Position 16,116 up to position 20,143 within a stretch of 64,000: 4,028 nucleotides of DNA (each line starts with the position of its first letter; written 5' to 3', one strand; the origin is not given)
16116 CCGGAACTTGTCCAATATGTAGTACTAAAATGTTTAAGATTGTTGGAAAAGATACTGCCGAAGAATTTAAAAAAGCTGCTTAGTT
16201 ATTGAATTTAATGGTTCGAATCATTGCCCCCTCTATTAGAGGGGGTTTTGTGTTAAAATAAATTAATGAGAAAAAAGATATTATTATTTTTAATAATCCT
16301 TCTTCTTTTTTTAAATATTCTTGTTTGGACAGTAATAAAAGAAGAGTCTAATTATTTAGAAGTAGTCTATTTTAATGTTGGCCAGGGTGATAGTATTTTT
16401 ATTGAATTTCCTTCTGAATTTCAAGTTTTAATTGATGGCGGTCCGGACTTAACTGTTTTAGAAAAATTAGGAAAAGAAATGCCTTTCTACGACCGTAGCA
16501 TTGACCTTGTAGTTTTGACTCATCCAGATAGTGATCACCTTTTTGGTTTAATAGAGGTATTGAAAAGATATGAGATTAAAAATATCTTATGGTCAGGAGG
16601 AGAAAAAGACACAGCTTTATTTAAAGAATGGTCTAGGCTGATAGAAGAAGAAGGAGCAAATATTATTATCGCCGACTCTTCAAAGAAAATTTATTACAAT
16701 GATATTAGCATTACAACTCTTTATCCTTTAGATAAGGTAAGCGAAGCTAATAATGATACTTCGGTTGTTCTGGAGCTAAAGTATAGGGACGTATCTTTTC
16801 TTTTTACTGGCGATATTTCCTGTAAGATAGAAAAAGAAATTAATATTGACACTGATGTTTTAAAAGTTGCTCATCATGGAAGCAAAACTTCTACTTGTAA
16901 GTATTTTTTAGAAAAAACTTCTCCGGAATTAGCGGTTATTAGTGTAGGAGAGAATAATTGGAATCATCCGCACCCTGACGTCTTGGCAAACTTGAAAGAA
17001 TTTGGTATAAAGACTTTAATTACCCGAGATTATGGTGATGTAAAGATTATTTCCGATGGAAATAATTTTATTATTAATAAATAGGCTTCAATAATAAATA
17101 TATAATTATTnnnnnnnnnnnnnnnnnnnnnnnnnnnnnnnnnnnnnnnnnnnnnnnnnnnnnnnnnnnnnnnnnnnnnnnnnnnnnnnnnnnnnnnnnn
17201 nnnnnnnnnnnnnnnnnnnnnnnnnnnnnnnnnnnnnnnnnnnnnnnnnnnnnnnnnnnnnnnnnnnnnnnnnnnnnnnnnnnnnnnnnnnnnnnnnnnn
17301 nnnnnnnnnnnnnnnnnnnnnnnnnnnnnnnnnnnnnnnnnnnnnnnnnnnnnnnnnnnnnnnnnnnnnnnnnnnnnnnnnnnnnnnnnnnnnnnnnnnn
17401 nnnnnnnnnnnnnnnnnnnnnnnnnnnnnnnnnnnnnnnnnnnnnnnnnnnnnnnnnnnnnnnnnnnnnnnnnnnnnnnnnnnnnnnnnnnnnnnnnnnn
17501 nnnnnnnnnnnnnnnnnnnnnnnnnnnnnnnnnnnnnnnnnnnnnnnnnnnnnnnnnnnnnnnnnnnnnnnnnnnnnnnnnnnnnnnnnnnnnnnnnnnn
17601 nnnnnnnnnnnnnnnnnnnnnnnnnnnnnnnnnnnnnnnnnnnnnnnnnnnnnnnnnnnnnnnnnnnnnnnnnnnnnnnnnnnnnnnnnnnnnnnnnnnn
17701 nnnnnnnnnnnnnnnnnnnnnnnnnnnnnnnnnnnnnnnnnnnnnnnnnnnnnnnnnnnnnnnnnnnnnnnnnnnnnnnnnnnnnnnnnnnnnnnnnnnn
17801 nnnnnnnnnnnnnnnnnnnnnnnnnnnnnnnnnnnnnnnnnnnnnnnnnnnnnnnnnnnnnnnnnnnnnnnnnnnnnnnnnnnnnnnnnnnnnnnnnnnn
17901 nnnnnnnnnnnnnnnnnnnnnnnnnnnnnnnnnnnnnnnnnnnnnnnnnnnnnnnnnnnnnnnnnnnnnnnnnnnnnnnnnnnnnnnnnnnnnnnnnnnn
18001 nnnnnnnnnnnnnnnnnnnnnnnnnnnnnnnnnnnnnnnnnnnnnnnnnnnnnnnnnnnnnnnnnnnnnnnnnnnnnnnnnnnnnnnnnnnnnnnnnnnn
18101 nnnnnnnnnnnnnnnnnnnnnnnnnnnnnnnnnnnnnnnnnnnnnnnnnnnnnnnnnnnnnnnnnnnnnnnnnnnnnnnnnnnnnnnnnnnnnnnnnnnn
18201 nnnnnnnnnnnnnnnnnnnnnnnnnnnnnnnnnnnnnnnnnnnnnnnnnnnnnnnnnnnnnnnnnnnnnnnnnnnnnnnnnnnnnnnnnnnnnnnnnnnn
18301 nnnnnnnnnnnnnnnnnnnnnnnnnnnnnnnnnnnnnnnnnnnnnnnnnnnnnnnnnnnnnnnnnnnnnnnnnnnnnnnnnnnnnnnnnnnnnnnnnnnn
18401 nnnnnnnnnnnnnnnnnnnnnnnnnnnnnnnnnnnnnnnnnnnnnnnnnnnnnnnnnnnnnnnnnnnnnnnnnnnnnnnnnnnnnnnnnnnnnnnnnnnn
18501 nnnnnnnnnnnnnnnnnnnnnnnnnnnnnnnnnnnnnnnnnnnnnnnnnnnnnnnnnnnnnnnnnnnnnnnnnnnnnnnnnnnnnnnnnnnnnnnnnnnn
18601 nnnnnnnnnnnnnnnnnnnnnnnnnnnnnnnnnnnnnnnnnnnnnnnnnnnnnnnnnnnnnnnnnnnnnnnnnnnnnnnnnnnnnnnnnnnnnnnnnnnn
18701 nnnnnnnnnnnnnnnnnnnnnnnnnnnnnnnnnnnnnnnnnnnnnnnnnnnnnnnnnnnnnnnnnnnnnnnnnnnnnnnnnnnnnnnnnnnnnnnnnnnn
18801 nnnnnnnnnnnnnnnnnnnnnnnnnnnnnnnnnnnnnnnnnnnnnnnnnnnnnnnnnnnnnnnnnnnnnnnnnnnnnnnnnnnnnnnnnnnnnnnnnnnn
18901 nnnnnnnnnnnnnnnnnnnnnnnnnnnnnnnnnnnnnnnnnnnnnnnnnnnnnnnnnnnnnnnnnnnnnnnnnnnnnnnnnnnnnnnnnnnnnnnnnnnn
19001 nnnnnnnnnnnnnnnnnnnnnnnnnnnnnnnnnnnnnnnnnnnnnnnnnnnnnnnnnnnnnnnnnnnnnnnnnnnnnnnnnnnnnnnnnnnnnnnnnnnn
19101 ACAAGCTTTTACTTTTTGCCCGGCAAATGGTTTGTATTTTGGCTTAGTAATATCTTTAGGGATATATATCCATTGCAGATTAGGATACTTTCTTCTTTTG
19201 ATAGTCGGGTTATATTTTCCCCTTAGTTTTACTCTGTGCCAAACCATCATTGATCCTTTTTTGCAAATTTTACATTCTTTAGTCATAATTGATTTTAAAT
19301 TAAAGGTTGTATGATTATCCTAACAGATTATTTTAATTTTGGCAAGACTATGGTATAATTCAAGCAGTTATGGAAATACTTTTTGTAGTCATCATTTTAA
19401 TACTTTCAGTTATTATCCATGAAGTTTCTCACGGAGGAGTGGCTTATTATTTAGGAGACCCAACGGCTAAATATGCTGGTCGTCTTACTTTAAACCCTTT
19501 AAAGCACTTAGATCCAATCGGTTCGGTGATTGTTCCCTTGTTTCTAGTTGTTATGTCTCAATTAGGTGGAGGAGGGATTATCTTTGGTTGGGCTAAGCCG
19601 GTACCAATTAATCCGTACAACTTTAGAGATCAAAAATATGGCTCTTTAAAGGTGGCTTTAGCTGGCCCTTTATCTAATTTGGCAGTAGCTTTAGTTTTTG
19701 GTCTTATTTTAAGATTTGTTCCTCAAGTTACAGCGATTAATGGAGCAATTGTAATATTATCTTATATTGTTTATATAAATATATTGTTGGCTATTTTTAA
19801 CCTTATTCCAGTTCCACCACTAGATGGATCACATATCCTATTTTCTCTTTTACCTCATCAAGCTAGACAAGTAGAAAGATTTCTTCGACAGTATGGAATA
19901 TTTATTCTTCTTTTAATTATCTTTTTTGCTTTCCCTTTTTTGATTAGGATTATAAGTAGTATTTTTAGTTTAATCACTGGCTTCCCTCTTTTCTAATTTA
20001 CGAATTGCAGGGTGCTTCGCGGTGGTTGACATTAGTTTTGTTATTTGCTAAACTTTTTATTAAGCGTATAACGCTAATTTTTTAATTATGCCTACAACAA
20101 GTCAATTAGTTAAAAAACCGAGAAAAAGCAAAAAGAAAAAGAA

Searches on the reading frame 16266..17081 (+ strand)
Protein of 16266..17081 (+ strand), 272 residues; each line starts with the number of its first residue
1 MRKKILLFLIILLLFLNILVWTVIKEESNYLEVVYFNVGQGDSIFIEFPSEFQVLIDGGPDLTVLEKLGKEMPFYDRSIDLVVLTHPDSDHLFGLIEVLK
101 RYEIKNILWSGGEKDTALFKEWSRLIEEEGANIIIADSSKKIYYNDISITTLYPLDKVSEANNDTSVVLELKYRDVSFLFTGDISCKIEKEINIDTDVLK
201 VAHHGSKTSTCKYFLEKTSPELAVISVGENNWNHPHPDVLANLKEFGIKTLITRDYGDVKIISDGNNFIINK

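Call 66: search_protein_families(library=pfam, proteins=[window:16266-17081:+], max_evalue=0.00001)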
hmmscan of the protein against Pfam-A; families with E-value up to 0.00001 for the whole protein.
window:16266-17081:+ (272 aa): 2 families
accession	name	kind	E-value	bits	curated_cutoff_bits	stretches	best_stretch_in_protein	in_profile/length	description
PF00753.33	Lactamase_B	-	3.6e-12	47.1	22.7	1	38-228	3-195/196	Metallo-beta-lactamase superfamily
PF12706.13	Lactamase_B_2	-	9.9e-06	25.7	27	0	54-184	3-143/200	Beta-lactamase superfamily domain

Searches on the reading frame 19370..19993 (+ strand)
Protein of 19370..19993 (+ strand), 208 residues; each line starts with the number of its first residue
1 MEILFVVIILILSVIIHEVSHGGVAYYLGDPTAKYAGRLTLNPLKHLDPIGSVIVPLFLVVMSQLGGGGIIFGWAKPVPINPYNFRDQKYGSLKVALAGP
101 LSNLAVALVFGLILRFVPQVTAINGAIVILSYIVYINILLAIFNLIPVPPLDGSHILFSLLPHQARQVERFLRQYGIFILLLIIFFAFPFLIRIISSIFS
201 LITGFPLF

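Call 66: search_protein_families(library=pfam, proteins=[window:19370-19993:+], max_evalue=0.00001)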
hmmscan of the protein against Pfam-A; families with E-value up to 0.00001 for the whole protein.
window:19370-19993:+ (208 aa): 1 family
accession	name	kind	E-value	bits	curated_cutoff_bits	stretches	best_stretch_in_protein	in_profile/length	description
PF02163.28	Peptidase_M50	-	1.2e-15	58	27.2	1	122-182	155-220/221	Peptidase family M50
